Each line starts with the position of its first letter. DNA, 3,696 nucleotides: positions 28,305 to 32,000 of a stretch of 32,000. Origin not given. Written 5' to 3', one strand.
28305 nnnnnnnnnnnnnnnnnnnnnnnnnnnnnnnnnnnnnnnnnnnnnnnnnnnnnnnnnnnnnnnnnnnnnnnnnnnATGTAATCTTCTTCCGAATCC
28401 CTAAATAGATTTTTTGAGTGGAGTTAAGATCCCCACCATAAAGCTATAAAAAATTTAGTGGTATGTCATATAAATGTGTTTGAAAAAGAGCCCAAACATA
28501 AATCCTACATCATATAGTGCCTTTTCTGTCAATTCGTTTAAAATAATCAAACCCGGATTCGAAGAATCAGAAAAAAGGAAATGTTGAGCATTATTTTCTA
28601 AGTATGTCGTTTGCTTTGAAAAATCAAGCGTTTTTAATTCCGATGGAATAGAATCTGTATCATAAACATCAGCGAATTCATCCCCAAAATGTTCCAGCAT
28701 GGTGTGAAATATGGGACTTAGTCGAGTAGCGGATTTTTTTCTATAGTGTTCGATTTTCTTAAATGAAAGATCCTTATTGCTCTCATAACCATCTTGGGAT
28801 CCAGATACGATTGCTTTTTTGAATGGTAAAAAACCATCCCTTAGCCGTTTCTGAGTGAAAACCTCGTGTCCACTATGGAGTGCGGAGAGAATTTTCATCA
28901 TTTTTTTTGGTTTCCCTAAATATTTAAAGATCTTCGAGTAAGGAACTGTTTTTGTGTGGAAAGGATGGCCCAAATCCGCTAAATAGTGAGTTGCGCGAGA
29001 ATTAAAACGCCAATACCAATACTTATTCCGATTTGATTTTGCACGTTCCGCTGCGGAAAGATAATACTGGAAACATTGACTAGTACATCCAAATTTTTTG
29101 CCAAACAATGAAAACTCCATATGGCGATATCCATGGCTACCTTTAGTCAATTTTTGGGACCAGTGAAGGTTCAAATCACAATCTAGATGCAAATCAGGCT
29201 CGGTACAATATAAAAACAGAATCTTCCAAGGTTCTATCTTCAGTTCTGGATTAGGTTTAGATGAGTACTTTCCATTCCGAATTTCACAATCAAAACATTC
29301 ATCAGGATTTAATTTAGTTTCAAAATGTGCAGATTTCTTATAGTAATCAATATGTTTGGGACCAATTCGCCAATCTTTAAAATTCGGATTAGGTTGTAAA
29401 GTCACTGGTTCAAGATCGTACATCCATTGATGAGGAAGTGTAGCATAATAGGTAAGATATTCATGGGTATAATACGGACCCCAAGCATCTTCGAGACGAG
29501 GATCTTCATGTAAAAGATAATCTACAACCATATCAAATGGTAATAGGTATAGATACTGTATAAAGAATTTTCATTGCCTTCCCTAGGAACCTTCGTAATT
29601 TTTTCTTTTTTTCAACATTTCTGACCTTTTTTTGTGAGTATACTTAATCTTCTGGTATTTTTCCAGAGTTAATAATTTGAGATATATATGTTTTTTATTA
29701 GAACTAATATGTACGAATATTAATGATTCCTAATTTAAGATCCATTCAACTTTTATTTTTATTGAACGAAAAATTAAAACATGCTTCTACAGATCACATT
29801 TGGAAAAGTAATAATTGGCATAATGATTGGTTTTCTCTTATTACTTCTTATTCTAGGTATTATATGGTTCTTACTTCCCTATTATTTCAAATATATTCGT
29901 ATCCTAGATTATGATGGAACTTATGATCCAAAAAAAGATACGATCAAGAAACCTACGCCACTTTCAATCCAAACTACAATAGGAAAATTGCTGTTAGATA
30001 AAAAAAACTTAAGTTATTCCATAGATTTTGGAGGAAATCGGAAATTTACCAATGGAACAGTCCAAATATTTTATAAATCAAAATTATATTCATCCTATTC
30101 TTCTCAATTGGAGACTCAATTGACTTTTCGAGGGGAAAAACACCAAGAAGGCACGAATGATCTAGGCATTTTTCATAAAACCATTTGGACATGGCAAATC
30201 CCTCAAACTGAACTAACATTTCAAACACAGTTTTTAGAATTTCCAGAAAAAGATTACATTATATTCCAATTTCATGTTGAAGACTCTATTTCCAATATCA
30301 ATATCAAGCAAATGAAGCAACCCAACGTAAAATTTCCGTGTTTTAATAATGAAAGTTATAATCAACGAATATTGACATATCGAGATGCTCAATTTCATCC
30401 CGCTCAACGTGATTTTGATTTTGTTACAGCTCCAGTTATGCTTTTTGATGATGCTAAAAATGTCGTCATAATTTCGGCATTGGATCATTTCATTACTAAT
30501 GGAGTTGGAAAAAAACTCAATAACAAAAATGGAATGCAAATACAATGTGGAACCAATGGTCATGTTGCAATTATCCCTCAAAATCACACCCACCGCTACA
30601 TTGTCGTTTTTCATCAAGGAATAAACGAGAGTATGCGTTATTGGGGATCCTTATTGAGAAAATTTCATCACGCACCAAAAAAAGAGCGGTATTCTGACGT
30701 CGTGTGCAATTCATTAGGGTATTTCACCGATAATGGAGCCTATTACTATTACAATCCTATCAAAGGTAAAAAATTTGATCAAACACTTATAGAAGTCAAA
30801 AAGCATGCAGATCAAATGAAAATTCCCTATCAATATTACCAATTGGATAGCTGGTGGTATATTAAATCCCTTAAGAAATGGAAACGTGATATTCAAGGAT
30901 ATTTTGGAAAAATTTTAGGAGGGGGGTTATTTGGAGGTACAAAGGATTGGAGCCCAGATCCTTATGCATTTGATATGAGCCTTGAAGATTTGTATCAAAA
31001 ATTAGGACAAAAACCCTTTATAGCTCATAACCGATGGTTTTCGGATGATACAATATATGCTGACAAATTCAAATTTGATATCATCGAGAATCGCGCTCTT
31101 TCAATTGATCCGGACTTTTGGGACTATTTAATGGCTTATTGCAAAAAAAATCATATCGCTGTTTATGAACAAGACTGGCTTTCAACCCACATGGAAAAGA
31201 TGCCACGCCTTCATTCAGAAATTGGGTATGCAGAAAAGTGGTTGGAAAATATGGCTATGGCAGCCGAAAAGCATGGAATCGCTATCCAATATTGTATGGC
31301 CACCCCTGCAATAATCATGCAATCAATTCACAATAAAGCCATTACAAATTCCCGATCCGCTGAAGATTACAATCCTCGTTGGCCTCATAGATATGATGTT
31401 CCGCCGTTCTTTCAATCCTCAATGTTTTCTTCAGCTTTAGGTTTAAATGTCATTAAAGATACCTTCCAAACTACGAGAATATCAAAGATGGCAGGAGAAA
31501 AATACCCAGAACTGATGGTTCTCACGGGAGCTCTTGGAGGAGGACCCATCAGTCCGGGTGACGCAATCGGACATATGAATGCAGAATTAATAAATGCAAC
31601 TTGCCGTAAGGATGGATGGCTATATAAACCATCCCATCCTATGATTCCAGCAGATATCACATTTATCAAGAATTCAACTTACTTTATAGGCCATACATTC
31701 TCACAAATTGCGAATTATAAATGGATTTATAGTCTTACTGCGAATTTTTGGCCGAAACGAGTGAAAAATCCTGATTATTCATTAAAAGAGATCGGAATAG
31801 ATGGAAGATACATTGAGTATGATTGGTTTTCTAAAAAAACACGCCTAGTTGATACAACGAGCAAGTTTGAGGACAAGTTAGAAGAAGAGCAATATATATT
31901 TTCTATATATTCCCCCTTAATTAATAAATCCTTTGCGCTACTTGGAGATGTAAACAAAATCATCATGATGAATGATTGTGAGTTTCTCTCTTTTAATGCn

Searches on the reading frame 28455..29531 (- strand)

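Call 6: search_protein_families(library=pfam, proteins=[window:28455-29531:-], max_evalue=0.01)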
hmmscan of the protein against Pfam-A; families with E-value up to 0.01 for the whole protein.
window:28455-29531:- (358 aa): 0 families

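Call 101: search_protein_families(library=pfam, proteins=[window:28455-29528:-], max_evalue=0.1)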
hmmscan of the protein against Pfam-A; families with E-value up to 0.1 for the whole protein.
window:28455-29528:- (357 aa): 1 family
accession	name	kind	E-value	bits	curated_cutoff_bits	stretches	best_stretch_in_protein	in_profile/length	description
PF05725.18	FNIP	-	0.098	13.2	21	0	280-305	18-43/44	FNIP Repeat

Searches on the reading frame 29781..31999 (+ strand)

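Call 6: search_protein_families(library=pfam, proteins=[window:29781-31999:+], max_evalue=0.01)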
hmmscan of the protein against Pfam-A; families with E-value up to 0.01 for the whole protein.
window:29781-31999:+ (739 aa): 0 families

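Call 101: search_protein_families(library=pfam, proteins=[window:29781-31999:+], max_evalue=0.1)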
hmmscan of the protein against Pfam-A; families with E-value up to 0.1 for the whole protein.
window:29781-31999:+ (739 aa): 1 family
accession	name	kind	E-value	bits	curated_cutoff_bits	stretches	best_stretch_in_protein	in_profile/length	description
PF20403.5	DUF6693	-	0.03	14.9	31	1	4-68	5-69/104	Family of unknown function (DUF6693)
